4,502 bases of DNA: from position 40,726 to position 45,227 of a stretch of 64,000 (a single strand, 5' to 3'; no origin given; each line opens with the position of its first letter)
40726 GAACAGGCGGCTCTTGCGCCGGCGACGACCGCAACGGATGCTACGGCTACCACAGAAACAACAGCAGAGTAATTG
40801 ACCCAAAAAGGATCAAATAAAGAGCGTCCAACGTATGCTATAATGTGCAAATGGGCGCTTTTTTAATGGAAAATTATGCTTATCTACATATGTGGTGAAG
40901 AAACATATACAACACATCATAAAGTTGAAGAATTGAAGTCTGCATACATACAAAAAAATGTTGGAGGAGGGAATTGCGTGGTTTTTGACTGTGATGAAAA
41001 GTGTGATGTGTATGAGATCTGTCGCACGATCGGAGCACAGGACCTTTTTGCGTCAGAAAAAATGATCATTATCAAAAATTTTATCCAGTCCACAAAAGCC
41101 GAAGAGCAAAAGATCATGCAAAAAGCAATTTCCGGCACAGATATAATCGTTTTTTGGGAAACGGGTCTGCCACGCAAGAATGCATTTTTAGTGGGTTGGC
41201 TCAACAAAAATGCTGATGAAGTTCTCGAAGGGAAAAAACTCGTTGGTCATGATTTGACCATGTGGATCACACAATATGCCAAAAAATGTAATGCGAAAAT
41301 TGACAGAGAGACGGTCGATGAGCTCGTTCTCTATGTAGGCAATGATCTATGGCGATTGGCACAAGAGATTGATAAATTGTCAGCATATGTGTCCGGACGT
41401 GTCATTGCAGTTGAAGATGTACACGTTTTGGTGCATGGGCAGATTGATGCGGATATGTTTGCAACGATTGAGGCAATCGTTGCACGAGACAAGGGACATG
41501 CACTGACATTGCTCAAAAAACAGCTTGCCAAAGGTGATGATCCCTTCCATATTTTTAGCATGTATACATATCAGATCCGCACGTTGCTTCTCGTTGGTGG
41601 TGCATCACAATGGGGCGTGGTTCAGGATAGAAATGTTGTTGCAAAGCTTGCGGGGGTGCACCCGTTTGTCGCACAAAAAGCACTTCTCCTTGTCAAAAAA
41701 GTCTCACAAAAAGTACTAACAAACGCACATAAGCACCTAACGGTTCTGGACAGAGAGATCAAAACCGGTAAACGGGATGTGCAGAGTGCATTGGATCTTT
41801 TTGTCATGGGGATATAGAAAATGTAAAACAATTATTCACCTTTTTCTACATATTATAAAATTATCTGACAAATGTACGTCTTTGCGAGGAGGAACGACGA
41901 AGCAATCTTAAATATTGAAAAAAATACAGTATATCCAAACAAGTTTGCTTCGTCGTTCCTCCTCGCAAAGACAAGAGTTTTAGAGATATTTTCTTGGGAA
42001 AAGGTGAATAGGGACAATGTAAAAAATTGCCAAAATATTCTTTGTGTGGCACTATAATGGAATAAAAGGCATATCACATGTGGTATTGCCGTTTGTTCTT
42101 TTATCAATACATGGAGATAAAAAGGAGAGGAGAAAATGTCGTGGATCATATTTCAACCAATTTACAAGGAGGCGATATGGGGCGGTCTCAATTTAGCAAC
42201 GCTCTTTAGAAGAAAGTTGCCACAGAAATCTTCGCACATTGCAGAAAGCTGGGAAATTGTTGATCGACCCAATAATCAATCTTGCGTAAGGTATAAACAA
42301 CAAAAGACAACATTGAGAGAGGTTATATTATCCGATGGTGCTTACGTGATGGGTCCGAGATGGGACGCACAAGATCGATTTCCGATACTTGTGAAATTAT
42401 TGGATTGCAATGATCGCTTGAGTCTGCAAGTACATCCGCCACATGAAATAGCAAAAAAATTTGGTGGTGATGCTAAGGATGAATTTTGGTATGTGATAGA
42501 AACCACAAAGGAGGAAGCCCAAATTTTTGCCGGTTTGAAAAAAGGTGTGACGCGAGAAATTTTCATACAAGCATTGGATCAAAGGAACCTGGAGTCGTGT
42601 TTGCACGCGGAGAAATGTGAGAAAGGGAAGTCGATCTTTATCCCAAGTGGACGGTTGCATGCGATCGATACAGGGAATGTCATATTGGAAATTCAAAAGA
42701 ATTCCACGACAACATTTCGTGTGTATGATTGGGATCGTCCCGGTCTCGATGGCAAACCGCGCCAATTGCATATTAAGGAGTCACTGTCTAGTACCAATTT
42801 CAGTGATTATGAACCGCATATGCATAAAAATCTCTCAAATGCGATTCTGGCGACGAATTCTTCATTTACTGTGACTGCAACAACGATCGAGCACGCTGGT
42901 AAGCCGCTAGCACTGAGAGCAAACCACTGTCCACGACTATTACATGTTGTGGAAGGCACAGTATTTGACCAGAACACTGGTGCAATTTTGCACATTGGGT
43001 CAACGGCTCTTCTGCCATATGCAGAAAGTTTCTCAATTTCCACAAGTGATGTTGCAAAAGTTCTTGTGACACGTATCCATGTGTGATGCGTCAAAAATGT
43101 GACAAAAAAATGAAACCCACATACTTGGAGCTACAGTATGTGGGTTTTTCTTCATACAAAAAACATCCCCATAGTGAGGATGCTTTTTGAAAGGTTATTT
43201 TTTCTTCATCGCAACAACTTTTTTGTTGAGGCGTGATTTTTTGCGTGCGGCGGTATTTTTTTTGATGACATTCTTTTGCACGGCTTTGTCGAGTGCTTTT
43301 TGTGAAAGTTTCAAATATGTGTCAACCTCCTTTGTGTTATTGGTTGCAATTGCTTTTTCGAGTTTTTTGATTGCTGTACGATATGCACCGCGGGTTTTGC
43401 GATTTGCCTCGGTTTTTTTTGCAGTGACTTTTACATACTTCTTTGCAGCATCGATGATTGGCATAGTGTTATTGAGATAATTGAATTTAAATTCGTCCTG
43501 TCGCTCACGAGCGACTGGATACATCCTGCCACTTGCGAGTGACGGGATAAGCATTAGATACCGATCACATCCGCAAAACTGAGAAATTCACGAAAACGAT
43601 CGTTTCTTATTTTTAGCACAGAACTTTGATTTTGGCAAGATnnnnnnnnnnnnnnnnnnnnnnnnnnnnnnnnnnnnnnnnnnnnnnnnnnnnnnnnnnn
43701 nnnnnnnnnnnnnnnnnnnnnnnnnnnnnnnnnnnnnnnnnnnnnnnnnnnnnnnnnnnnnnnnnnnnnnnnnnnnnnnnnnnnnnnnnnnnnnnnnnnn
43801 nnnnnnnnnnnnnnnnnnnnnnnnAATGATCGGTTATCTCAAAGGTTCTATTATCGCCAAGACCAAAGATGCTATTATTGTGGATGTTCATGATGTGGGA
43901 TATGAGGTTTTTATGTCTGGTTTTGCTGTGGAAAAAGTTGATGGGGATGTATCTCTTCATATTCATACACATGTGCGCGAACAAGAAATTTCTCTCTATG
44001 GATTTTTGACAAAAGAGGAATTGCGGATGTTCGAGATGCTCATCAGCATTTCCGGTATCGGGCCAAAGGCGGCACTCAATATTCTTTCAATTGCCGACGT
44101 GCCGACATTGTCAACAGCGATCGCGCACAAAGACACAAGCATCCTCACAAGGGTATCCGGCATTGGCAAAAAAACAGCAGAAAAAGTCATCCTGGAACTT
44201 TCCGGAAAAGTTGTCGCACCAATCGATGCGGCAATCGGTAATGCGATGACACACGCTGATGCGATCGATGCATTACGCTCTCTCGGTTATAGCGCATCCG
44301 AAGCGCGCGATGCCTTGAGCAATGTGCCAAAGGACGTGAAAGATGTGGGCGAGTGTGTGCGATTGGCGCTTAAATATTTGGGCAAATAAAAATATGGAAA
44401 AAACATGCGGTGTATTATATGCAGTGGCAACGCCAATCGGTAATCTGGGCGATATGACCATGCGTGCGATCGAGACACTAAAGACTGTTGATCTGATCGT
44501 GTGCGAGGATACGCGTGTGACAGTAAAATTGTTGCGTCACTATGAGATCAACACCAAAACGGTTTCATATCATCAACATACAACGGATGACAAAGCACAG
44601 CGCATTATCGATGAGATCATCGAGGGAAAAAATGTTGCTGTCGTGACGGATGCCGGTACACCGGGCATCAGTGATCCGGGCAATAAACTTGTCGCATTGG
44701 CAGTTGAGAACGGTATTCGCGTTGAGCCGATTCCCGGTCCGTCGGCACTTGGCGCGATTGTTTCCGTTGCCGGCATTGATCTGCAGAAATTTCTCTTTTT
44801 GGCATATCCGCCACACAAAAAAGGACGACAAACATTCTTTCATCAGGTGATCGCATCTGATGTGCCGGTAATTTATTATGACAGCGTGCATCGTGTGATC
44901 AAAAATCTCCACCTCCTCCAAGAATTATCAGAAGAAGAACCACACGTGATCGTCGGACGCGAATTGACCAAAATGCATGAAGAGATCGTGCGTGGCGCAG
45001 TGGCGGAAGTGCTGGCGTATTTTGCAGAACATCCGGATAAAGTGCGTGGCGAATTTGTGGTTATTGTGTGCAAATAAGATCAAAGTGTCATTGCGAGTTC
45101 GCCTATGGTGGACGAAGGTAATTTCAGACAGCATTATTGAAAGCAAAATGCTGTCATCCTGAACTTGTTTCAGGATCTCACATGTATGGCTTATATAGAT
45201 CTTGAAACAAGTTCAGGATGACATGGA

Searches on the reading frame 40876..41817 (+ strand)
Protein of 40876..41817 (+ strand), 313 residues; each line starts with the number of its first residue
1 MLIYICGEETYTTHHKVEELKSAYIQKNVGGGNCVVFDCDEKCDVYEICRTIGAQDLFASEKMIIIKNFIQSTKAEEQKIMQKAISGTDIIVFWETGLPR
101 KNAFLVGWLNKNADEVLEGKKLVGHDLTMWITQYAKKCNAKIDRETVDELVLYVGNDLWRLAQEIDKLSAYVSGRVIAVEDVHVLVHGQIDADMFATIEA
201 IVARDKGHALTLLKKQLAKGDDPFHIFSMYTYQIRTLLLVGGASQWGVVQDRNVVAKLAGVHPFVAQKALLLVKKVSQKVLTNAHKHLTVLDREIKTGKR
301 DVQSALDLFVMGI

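Call 48: search_protein_families(library=pfam, proteins=[window:40876-41817:+], max_evalue=0.0001)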
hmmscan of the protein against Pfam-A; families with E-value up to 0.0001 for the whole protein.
window:40876-41817:+ (313 aa): 2 families
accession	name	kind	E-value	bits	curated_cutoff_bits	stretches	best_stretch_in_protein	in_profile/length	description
PF21694.2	DNA_pol3_delta_C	-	4.3e-20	72.4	27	1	193-312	3-120/121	DNA polymerase III delta subunit, C-terminal domain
PF06144.19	DNA_pol3_delta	-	1e-05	26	21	0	5-113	3-118/124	DNA polymerase III, delta subunit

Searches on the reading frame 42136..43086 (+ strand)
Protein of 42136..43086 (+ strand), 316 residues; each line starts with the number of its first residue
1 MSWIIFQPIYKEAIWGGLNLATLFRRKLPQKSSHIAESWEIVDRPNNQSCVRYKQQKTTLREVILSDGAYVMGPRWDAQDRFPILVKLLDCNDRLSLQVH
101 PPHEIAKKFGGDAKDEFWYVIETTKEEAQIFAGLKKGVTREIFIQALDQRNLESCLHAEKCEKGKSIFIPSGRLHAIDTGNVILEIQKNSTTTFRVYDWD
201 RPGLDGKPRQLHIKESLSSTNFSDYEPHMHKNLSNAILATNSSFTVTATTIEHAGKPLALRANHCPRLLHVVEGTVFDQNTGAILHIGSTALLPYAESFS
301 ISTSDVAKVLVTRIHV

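Call 48: search_protein_families(library=pfam, proteins=[window:42136-43086:+], max_evalue=0.0001)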
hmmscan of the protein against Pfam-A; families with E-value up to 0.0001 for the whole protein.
window:42136-43086:+ (316 aa): 1 family
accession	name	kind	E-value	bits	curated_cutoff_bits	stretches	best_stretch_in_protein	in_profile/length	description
PF20511.4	PMI_typeI_cat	-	2e-11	44.6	22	1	7-127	5-126/143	Phosphomannose isomerase type I, catalytic domain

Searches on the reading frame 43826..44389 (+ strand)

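Call 48: search_protein_families(library=pfam, proteins=[window:43826-44389:+], max_evalue=0.0001)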
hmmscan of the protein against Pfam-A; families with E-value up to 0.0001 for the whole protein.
window:43826-44389:+ (187 aa): 4 families
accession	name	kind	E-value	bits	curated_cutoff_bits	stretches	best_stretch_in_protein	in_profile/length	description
PF01330.27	RuvA_N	-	1.5e-18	67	23.6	1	1-59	1-61/61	RuvA N terminal domain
PF14520.12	HHH_5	-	2.9e-16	60.1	27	1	69-125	1-55/57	Helix-hairpin-helix domain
PF07499.19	RuvA_C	-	7.9e-10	39.5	24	1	144-185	4-46/47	RuvA, C-terminal domain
PF00633.29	HHH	-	1.7e-07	31.2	24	0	107-122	13-28/30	Helix-hairpin-helix motif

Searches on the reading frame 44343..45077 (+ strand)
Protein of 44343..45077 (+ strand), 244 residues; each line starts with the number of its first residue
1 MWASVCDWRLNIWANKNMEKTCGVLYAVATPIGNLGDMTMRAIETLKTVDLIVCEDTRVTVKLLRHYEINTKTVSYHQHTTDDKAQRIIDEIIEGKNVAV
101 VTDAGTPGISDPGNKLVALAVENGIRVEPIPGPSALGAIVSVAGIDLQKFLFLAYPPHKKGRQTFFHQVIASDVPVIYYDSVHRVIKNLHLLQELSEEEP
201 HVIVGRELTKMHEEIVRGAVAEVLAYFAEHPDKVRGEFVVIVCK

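Call 48: search_protein_families(library=pfam, proteins=[window:44343-45077:+], max_evalue=0.0001)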
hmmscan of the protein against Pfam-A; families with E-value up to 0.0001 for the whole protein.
window:44343-45077:+ (244 aa): 1 family
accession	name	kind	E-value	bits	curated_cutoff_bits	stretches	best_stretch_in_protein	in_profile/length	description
PF00590.25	TP_methylase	-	6.7e-35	121.4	27.8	1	25-223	2-211/212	Tetrapyrrole (Corrin/Porphyrin) Methylases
